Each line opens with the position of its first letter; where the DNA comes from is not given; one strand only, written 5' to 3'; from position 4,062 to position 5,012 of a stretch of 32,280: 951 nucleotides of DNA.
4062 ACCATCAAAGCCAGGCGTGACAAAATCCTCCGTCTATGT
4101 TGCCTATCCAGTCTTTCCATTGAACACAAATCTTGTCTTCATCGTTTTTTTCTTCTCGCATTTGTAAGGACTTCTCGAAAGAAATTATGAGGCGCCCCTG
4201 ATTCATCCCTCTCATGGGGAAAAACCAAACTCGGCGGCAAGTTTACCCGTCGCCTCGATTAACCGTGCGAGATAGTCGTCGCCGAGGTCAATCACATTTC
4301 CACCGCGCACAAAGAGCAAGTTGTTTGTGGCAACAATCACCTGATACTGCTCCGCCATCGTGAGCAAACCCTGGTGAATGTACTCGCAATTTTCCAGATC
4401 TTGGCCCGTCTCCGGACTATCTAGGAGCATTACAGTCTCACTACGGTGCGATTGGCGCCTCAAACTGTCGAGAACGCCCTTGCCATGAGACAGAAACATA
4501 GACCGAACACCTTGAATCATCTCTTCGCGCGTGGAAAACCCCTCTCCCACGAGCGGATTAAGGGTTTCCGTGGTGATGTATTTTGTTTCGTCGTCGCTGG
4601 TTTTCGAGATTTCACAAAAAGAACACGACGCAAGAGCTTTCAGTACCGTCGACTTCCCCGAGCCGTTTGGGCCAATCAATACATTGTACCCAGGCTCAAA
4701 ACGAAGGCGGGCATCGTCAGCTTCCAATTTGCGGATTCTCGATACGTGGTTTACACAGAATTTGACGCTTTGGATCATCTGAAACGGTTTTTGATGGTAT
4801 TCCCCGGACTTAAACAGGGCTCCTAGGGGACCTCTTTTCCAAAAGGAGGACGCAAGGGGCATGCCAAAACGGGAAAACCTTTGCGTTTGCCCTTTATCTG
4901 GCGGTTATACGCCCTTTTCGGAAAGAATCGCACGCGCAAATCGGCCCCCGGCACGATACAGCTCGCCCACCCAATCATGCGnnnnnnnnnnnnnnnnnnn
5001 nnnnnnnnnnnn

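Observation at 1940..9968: Mirrored NifX-like / Mrp / DUF5320-type modules around a PAS sigma-54 activator, without nitrogenase genes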

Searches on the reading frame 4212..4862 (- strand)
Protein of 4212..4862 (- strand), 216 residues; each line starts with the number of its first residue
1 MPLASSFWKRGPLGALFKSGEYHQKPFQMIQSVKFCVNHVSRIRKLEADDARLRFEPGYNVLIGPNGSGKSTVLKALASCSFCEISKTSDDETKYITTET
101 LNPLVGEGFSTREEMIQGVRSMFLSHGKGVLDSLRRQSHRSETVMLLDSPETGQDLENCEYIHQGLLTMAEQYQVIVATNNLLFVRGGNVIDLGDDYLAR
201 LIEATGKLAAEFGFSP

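Call 4: search_protein_families(library=pfam, proteins=[window:4212-4862:-], max_evalue=0.01)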
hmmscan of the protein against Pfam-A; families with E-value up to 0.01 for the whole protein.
window:4212-4862:- (216 aa): 10 families
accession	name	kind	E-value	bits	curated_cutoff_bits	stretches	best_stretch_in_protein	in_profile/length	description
PF13476.12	AAA_23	-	2.3e-10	41.9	27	1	42-172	6-131/201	AAA domain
PF02463.25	SMC_N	-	3.6e-08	33.5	40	1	41-78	8-45/220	RecF/RecN/SMC N terminal domain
PF13304.12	AAA_21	-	1.3e-07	32.5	27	1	60-86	2-30/304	AAA domain, putative AbiEii toxin, Type IV TA system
PF13175.12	AAA_15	-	5.9e-06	26.6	32.1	1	50-77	16-43/374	AAA ATPase domain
PF00005.33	ABC_tran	-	4.7e-05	24.5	25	1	54-79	7-33/137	ABC transporter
PF13555.12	AAA_29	-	0.00019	21.5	27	1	51-78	15-43/61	P-loop containing region of AAA domain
PF13514.12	AAA_27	-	0.0007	19.7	22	1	50-90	16-59/206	AAA domain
PF03193.22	RsgA_GTPase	-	0.0023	18.2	30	1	32-94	81-143/174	RsgA GTPase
PF13521.12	AAA_28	-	0.0027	18.4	27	1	61-132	3-62/164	AAA domain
PF24389.1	ORC-CDC6-like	-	0.0085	15.3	27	0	56-87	31-62/571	ORC-CDC6-like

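Call 8: search_protein_families(library=ncbifam, proteins=[window:4212-4862:-], max_evalue=0.00001)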
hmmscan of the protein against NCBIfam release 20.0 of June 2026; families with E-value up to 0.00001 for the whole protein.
window:4212-4862:- (216 aa): 6 families
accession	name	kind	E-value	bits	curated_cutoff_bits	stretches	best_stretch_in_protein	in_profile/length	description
NF040873.1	AztA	equivalog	2.6e-07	30.4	220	0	60-79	21-40/191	zinc ABC transporter ATP-binding protein AztA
NF053840.1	MnTportMntADein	equivalog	3.9e-07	29.9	400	0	47-79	16-49/240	manganese ABC transporter ATP-binding protein MntA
TIGR00611.2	recf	equivalog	1.6e-06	27.6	172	1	49-92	13-56/339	DNA replication/repair protein RecF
NF045780.1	TrlF_fam_ATP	equivalog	2.6e-06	26.5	350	1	41-90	293-342/944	TrlF family AAA-like ATPase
NF010068.0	PRK13548.1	equivalog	2.8e-06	26.6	261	0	49-79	22-53/261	heme ABC transporter ATP-binding protein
NF041760.1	PtuA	equivalog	7.3e-06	25.2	500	1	34-80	49-95/524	retron Ec78 anti-phage system effector ATPase PtuA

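Call 69: search_solved_structures(query=window:4212-4778:-, max_evalue=0.1)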
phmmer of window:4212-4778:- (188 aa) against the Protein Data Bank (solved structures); distinct sequences matched with E-value up to 0.1: 60.
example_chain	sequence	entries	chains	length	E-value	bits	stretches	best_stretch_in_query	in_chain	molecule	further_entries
6r84_A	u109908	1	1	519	1.6e-06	31.1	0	27-53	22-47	ABC transporter ATP-binding protein ARB1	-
7msc_x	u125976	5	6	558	2e-05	27.5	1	17-51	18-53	Energy-dependent translational throttle protein EttA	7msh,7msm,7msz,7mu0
9nlj_U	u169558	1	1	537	0.00027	23.8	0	33-49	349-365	Uup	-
9nlh_H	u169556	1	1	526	0.00058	22.8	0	20-51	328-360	YheS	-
9vvi_W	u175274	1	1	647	0.00077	22.3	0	20-51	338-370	Probable ATP-binding protein YheS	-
4ayw_A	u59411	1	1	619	0.0008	22.3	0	81-167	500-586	ATP-BINDING CASSETTE SUB-FAMILY B MEMBER 10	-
2ix8_A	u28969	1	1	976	0.00086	22.2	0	24-54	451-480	ELONGATION FACTOR 3A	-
8yld_v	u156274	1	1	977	0.00086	22.2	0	24-54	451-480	Elongation factor 3A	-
2iw3_A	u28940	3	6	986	0.00089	22.1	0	24-54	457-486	ELONGATION FACTOR 3A | ELONGATION FACTOR 3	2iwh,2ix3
3zdq_A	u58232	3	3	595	0.00097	22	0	81-167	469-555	ATP-BINDING CASSETTE SUB-FAMILY B MEMBER 10, MITOCHONDRIAL | ATP-BINDING CASSETTE SUB-FAMILY B MEMBER 10 MITOCHONDRIAL | ATP-BINDING CASSETTE SUB-FAMILY B MEMBE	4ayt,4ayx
7y48_B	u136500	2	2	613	0.0011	21.9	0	81-167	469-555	ATP-binding cassette sub-family B member 10, mitochondrial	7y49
9wfg_A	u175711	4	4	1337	0.0011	21.9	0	18-50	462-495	ABC transporter D family member 1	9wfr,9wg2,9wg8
9wfu_A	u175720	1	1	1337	0.0011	21.9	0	18-50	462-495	ABC transporter D family member 1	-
8ylr_v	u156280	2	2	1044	0.0011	21.8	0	23-54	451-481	Elongation factor 3A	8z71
5zxd_A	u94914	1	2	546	0.0013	21.6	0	34-52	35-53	ATP-binding cassette sub-family F member 1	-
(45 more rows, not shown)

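Call 87: predict_structure(protein=window:4212-4778:-)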
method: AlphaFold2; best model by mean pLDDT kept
length: 188 residues; sequences in the alignment: 1
mean_pLDDT: 33.7   pTM: 0.22
mean pLDDT of the five models: 33.7, 32.3, 29.7, 29.6, 28.2
residues with pLDDT >= 90: 0; 70-90: 0; 50-70: 0; < 50: 188
segments of 3 or more residues with pLDDT < 50: 1-188
pLDDT, mean of each block of 10 residues (from residue 1): 23 26 29 29 30 28 30 32 38 34 32 32 31 39 41 43 44 44 36
secondary structure, 60 per line:
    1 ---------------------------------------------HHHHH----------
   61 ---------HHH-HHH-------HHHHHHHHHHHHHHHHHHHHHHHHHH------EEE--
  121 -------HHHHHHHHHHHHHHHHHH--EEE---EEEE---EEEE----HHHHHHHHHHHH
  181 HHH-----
elements in order: H46-50 H84-109 E116-118 H128-145 E148-150 E154-157 E161-164 H169-183

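Call 88: search_protein_representatives(protein=window:4212-4778:-)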
Query: 188 residues. Proteins with E-value up to 0.001 (for the whole library): 558; up to 1e-10: 41; up to 1e-30: 10. The best 150 are listed.
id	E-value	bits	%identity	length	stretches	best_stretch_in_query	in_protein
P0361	3.1e-71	254.9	62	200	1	1-184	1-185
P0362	4.4e-43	163.2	45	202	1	1-183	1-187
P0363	1.7e-42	161.3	61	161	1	63-183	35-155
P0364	1.5e-41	158.2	60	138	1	1-123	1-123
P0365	1.8e-38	148.2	65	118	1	73-184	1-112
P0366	1.1e-36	142.4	64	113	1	1-110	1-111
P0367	1.1e-36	142.4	42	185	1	1-176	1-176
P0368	6.8e-35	136.5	41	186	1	1-184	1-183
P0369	1.3e-34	135.7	40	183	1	1-176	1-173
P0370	9.3e-34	132.8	41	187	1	1-181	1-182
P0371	1.2e-30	122.8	38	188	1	1-176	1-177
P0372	2.2e-30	121.8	42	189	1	1-175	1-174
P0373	3.0e-29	118.2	63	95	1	94-185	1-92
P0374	2.3e-28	115.3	64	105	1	1-81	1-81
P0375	3.1e-27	111.6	37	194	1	2-174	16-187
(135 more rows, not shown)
